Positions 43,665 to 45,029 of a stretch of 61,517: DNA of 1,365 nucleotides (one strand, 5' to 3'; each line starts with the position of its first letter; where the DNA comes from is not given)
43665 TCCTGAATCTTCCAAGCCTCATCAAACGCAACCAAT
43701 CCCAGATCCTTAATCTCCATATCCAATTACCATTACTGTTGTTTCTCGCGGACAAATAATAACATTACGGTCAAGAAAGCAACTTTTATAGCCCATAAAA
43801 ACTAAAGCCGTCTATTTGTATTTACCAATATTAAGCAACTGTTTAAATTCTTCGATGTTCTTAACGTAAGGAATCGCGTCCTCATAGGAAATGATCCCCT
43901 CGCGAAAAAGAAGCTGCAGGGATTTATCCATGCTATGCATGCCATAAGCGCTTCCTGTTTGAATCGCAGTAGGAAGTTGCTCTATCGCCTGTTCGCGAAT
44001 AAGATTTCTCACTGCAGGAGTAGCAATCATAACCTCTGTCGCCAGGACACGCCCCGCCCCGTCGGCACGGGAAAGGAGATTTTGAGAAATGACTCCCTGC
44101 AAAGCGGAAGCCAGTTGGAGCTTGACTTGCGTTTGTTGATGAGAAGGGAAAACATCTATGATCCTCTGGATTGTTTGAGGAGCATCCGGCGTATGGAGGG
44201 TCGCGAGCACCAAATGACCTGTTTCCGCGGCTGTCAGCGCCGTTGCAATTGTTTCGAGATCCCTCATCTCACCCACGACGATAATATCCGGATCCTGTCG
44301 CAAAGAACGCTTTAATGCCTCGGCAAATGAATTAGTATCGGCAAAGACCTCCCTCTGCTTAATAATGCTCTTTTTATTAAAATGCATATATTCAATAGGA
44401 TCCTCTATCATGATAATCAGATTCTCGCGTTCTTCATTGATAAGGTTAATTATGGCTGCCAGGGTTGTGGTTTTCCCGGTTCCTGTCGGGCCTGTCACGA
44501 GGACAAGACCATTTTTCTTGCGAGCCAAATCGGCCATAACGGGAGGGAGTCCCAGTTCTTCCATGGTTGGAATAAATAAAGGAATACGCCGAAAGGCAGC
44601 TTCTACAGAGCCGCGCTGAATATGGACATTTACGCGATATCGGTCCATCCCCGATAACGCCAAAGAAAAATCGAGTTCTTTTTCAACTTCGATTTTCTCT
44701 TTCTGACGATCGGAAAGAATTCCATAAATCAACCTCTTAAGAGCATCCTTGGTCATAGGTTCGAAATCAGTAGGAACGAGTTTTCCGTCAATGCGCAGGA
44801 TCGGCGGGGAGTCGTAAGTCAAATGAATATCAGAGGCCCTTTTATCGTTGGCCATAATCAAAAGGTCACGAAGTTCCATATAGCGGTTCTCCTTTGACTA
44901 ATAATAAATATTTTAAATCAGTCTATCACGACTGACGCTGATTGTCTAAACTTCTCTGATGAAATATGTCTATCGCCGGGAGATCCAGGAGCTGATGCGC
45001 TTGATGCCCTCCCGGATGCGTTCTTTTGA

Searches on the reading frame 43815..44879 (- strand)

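Call 63: search_protein_families(library=pfam, max_evalue=0.001, proteins=[window:43815-44879:-])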
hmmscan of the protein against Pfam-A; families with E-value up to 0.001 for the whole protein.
window:43815-44879:- (355 aa): 14 families
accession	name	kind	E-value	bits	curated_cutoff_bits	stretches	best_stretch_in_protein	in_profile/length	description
PF00437.27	T2SSE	-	2.2e-46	158.6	24.9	1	115-283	134-288/370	Type II/IV secretion system protein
PF13245.12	AAA_19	-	1.1e-05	26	25.1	1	122-199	10-78/134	AAA domain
PF13604.12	AAA_30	-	1.3e-05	25.4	27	1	115-191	10-64/191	AAA domain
PF13401.12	AAA_22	-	1.7e-05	25.5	27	1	121-167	3-50/130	AAA domain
PF25199.1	nSTAND_NTPase5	-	2.1e-05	24.8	34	1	118-164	36-82/145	Novel STAND NTPase 5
PF13191.12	AAA_16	-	4.4e-05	24.5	32.6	1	120-223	21-134/167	AAA ATPase domain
PF03266.21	NTPase_1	-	7.7e-05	23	23.9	0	126-150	2-26/168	NTPase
PF04851.21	ResIII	-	0.00012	22.5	22.5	1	121-171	21-72/164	Type III restriction enzyme, res subunit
PF12775.13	AAA_7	-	0.00018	21.5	25.8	1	101-152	12-62/181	P-loop containing dynein motor region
PF20720.3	nSTAND3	-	0.00031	20.9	27.2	1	121-164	15-57/155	Novel STAND NTPase 3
PF00004.35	AAA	-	0.00037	21.4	21.2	1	126-208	1-69/131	ATPase family associated with various cellular activities (AAA)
PF07728.20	AAA_5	-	0.00048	20.6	22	1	126-234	2-106/139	AAA domain (dynein-related subfamily)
PF13086.12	AAA_11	-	0.00068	19.9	27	0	119-149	13-43/257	AAA domain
PF13555.12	AAA_29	-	0.00096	19.3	27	0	122-147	21-46/61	P-loop containing region of AAA domain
